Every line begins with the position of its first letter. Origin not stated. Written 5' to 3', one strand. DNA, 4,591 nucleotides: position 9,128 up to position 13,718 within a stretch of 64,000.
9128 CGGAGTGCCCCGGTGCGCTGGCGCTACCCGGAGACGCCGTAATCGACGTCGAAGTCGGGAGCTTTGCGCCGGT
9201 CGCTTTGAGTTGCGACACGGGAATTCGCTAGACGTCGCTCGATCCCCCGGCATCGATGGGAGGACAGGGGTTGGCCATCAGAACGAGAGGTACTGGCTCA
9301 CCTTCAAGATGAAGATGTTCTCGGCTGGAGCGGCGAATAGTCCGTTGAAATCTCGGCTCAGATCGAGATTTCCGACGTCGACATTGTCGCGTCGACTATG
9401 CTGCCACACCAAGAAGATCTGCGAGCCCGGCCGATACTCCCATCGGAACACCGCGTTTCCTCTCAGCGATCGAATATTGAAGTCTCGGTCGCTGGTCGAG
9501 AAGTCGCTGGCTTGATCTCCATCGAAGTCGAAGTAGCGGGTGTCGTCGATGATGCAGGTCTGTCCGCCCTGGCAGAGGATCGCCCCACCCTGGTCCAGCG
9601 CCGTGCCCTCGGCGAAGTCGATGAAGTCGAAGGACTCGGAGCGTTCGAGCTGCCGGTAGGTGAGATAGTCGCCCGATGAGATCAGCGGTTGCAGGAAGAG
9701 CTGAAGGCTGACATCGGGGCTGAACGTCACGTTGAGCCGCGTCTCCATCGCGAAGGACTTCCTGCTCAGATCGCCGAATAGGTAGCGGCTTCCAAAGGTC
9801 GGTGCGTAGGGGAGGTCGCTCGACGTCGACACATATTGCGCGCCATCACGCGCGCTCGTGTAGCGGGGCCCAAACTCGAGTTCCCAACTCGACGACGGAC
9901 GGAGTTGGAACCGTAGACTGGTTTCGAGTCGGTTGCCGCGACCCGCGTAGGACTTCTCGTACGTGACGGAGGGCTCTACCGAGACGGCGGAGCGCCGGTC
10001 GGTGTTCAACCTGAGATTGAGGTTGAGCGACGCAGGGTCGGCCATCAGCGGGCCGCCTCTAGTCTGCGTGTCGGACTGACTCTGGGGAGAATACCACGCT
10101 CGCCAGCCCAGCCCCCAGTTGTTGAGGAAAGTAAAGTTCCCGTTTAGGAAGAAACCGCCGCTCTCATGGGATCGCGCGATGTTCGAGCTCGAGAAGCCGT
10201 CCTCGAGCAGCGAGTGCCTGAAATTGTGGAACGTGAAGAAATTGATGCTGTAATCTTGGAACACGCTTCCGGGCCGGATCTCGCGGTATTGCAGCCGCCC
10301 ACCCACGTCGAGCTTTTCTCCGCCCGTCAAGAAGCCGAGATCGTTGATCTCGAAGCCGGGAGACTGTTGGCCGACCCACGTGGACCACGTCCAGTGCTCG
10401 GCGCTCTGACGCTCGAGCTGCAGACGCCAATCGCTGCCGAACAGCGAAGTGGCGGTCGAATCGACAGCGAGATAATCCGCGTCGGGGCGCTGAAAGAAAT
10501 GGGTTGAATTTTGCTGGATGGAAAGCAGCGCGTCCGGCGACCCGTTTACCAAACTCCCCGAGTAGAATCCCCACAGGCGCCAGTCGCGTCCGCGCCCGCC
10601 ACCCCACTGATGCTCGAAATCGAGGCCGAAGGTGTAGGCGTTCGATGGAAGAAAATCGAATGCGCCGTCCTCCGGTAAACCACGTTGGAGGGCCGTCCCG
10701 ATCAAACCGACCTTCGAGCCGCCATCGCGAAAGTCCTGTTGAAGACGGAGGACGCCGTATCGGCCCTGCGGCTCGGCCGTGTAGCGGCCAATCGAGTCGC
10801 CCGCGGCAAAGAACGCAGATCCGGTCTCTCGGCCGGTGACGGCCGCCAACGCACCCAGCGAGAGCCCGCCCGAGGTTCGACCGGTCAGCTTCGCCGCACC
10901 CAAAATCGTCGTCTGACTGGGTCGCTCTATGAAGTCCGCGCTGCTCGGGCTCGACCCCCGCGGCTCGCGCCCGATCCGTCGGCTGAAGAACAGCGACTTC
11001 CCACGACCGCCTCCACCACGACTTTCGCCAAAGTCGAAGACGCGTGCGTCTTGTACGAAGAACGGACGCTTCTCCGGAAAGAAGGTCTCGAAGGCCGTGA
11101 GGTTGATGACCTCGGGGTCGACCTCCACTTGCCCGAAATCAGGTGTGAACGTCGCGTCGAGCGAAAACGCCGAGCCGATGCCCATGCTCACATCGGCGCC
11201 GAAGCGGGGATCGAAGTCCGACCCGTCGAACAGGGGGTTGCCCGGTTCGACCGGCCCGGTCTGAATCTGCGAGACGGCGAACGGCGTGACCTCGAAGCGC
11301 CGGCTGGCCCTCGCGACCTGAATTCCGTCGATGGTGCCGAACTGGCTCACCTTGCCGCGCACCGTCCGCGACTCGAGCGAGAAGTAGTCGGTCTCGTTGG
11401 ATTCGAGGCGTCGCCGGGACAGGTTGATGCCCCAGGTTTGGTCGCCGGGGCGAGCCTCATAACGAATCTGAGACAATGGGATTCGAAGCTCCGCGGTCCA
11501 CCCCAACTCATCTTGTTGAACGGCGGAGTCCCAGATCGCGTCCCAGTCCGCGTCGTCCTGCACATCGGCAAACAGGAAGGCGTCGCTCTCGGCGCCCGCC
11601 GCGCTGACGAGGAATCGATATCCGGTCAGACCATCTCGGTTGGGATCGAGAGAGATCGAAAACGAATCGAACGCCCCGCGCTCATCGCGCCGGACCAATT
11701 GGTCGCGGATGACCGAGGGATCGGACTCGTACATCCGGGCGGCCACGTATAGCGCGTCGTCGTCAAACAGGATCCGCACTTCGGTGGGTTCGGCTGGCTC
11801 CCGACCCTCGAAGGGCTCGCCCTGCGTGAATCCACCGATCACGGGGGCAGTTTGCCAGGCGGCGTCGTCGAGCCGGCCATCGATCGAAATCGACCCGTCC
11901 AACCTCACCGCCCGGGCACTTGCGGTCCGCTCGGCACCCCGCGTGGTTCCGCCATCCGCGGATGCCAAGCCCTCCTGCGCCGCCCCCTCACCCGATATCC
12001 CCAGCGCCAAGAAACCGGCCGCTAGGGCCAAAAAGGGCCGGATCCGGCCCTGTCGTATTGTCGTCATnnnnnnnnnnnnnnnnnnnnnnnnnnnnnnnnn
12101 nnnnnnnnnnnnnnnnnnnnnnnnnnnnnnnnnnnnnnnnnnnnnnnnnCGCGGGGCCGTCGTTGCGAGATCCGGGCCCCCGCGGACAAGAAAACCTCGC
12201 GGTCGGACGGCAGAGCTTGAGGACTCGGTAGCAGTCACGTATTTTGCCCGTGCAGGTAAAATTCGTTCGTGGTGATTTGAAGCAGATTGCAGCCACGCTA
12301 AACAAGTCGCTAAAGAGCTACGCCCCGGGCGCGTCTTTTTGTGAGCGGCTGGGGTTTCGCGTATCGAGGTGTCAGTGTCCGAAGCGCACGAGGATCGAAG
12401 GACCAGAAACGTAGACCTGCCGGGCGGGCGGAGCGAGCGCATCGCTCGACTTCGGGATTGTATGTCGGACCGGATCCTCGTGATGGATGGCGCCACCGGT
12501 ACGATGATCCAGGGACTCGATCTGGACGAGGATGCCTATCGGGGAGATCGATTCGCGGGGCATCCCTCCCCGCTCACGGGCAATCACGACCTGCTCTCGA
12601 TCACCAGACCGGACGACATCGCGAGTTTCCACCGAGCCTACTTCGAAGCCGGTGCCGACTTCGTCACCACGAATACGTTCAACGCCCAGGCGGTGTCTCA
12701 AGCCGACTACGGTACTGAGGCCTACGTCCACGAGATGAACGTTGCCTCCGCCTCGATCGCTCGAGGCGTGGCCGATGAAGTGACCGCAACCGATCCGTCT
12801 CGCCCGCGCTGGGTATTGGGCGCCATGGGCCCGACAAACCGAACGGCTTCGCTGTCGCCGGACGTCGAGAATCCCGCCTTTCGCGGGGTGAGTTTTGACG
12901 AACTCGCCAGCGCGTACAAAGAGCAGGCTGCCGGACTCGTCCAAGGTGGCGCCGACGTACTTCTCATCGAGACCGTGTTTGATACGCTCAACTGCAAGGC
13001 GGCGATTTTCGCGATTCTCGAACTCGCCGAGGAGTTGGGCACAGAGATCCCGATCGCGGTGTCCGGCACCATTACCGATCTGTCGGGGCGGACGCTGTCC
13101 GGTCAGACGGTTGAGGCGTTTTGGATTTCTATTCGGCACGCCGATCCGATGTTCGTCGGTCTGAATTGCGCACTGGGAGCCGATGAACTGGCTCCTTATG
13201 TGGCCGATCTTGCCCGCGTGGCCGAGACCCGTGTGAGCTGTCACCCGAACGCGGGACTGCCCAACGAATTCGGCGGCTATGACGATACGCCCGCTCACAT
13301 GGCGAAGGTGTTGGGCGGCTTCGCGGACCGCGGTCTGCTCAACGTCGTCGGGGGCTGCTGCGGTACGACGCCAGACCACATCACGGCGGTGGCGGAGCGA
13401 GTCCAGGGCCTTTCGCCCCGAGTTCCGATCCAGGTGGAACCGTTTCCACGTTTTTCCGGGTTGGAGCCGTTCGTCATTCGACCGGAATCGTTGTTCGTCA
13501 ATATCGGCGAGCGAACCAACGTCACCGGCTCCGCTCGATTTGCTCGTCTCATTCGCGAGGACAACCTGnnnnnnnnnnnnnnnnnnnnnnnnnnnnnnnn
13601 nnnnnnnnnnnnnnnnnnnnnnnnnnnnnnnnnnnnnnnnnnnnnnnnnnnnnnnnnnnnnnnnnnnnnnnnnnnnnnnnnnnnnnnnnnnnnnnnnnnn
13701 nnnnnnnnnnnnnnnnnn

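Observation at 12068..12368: SAM-II-clan riboswitch-like element in the metH leader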

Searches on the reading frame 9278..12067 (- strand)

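Call 4: search_protein_families(library=pfam, proteins=[window:9278-12067:-])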
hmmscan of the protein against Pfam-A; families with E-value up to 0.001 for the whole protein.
window:9278-12067:- (929 aa): 2 families
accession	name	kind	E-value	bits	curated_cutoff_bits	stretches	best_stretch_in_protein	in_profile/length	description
PF19313.5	DUF5916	-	1e-60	206.5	22.6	2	259-462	6-194/572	Domain of unknown function (DUF5916)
PF06452.16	CBM9_1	-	2.3e-06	28.1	23.4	1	62-206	1-137/185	Carbohydrate family 9 binding domain-like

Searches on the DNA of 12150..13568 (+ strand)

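Call 14: search_rna_families(sources=[L001, L008, L021, L027, L037, L002, L003, L004, L005, L006, L007, L009, L010, L012, L014, L017, L018, L020, L022, L024], threshold=gathering)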
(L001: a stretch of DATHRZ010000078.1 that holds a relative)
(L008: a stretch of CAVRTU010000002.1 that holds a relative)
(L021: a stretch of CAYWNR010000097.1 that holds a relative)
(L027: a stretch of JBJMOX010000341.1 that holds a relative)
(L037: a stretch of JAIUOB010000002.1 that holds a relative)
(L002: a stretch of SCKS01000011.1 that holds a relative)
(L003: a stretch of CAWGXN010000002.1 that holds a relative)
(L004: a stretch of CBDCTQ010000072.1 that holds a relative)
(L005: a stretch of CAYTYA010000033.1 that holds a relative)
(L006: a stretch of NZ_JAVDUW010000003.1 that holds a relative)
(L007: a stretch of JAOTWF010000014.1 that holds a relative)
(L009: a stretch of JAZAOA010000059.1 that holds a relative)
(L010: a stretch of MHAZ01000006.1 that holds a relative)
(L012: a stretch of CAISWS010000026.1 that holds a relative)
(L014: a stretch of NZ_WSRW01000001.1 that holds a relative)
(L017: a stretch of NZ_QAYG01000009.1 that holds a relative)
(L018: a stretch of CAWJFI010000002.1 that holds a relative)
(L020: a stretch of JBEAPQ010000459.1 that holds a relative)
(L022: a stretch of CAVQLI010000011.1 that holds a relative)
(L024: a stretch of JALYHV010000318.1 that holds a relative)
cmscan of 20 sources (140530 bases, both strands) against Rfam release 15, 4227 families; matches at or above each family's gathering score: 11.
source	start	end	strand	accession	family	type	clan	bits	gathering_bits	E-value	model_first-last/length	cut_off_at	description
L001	576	648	-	RF00005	tRNA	Gene; tRNA;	CL00001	70.8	29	4.2e-13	1-71/71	no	tRNA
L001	700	772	-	RF00005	tRNA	Gene; tRNA;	CL00001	70.7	29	4.3e-13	1-71/71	no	tRNA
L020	1712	1784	+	RF00005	tRNA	Gene; tRNA;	CL00001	70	29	6.9e-13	1-71/71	no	tRNA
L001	894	966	-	RF00005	tRNA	Gene; tRNA;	CL00001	69.6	29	8.9e-13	1-71/71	no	tRNA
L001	800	873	-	RF00005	tRNA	Gene; tRNA;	CL00001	68.1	29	2.2e-12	1-71/71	no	tRNA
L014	2729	2842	+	RF00162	SAM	Cis-reg; riboswitch;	CL00012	63.9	44.4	3.3e-12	1-108/108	no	SAM riboswitch aptamer (S box leader)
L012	2788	2899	+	RF00162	SAM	Cis-reg; riboswitch;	CL00012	60.1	44.4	4.2e-11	1-108/108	no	SAM riboswitch aptamer (S box leader)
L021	2826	2900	+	RF00521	SAM_alpha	Cis-reg; riboswitch;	-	52.9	36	1.1e-08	1-79/79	no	Alpha-proteobacteria SAM riboswitch aptamer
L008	2844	2916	+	RF00521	SAM_alpha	Cis-reg; riboswitch;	-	42.5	36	7.1e-06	1-79/79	no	Alpha-proteobacteria SAM riboswitch aptamer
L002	2895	2972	+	RF00521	SAM_alpha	Cis-reg; riboswitch;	-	39.7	36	4.1e-05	1-79/79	no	Alpha-proteobacteria SAM riboswitch aptamer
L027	2837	2911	+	RF00521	SAM_alpha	Cis-reg; riboswitch;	-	37.6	36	0.00015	1-79/79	no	Alpha-proteobacteria SAM riboswitch aptamer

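Call 29: search_rna_families(sources=[L011, L013, L015, L016, L019, L023, L025, L026, L028, L029, L030, L031, L032, L033, L034, L035, L036, L038, L039, L040], threshold=gathering)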
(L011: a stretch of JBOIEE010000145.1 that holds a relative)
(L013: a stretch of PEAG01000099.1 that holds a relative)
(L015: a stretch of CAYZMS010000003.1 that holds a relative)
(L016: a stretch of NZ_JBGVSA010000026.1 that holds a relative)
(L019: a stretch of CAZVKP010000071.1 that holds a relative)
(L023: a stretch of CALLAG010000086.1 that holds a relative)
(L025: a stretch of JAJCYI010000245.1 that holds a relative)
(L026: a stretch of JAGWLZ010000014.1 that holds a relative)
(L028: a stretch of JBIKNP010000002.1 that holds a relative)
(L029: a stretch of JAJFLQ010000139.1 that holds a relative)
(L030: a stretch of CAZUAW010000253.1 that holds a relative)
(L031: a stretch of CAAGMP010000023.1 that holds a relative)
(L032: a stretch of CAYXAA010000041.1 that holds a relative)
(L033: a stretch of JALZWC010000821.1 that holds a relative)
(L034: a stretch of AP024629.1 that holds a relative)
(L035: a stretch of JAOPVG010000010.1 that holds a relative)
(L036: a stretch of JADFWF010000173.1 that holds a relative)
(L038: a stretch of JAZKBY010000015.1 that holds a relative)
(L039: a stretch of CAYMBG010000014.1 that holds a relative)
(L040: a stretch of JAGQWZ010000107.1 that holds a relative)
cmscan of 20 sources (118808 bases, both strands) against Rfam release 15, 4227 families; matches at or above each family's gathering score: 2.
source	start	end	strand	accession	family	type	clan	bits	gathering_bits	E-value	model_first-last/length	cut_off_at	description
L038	2692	2802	+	RF00162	SAM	Cis-reg; riboswitch;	CL00012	66.2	44.4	6.4e-13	1-108/108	no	SAM riboswitch aptamer (S box leader)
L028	2767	2839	-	RF00005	tRNA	Gene; tRNA;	CL00001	63.5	29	3.6e-11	1-71/71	no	tRNA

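Call 30: search_rna_families(sources=[L041, L042, L043, L044, L045, L046, L047, L048, L049, L050, L051, L052, L053, L054, L055, L056, L057, L058, L059, L060], threshold=gathering)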
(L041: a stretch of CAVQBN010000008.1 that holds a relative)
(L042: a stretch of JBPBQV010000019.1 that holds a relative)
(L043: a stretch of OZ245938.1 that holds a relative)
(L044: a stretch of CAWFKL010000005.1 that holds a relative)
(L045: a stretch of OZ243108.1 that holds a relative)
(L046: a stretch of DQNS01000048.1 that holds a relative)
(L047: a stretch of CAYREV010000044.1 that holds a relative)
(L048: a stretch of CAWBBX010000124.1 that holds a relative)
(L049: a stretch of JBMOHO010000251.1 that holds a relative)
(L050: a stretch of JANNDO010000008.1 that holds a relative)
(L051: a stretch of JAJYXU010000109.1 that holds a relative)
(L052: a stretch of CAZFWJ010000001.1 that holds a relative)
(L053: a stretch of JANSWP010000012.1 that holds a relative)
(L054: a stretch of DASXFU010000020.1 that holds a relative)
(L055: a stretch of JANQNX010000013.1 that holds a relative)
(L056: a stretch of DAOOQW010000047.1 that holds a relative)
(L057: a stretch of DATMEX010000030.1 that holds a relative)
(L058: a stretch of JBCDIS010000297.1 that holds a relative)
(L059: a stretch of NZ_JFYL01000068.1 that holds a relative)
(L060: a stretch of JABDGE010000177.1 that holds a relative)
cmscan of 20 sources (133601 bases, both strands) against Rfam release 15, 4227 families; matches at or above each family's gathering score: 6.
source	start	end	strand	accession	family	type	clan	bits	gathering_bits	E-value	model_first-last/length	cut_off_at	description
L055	753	964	-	RF00174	Cobalamin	Cis-reg; riboswitch;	CL00101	104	31.5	1.3e-24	1-189/189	no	Cobalamin riboswitch aptamer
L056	2846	2946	+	RF00162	SAM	Cis-reg; riboswitch;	CL00012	73.9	44.4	4e-15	1-108/108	no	SAM riboswitch aptamer (S box leader)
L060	1308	1418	+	RF00162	SAM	Cis-reg; riboswitch;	CL00012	66.2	44.4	6.8e-13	1-108/108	no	SAM riboswitch aptamer (S box leader)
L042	2816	2923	+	RF00162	SAM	Cis-reg; riboswitch;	CL00012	65.4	44.4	1.2e-12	1-108/108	no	SAM riboswitch aptamer (S box leader)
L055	2903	2979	+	RF01057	SAH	Cis-reg; riboswitch;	-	60.4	37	2.5e-08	1-78/78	no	SAH (S-adenosyl-L-homocysteine) riboswitch aptamer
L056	6766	6842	-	RF01705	Flavo-1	Gene; sRNA;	-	52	42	4.9e-08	1-76/76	no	Flavo-1 RNA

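Call 31: search_rna_families(sources=[L061, L062, L063, L064, L065, L066, L067, L068, L069, L070, L071, L072, L073, L074, L075, L076, L077, L078, L079, L080], threshold=gathering)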
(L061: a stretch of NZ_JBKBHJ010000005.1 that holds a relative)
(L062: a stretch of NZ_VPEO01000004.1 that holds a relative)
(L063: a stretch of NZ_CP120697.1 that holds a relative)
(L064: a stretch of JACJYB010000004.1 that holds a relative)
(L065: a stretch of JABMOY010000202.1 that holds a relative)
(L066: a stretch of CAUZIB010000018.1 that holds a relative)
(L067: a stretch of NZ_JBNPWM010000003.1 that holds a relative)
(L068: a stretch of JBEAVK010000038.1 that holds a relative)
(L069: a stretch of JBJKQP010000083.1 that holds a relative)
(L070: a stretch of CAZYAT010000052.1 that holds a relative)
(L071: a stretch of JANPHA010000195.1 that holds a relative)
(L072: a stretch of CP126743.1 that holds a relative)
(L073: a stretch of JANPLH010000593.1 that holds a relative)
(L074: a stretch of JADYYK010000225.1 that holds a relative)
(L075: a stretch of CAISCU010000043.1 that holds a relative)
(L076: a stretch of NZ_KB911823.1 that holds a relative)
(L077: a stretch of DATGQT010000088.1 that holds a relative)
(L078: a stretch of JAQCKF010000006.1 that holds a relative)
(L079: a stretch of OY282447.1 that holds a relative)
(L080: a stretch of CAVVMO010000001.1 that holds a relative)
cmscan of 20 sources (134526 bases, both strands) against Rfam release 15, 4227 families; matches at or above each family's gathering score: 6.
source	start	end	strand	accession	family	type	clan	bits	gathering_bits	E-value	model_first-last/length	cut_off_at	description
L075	2833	2933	+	RF00162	SAM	Cis-reg; riboswitch;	CL00012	68.4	44.4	1.6e-13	1-108/108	no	SAM riboswitch aptamer (S box leader)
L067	2758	2869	+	RF00162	SAM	Cis-reg; riboswitch;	CL00012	64.4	44.4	2.3e-12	1-108/108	no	SAM riboswitch aptamer (S box leader)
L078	695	767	-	RF00005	tRNA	Gene; tRNA;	CL00001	58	29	1.3e-09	1-71/71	no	tRNA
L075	6731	6826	+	RF01725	SAM-I-IV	Cis-reg; riboswitch;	CL00012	51.2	41.1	4e-05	1-99/99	no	SAM-I/IV (S-adenosyl methionine) riboswitch aptamer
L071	2864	2941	+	RF00521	SAM_alpha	Cis-reg; riboswitch;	-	42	36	9.2e-06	1-79/79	no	Alpha-proteobacteria SAM riboswitch aptamer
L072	2834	2914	+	RF00521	SAM_alpha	Cis-reg; riboswitch;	-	39.9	36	3.4e-05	1-79/79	no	Alpha-proteobacteria SAM riboswitch aptamer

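Call 63: search_rna_families(source=window, start=12150, end=12480, threshold=evalue, max_evalue=10)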
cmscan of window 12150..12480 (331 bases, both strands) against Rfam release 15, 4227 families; matches with E-value up to 10: 3.
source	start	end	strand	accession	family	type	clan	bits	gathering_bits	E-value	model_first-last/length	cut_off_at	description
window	12259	12333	+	RF00521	SAM_alpha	Cis-reg; riboswitch;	-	52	36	4.3e-11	1-79/79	no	Alpha-proteobacteria SAM riboswitch aptamer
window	12263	12323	+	RF01726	SAM-II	Cis-reg; riboswitch;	-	25.2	44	0.0088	1-60/60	no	SAM-II riboswitch aptamer (SAM-II long loop)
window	12308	12361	+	RF01940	hvt-mir-H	Gene; miRNA;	-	16.5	96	0.61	1-64/64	no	hvt-mir-H9 microRNA precursor family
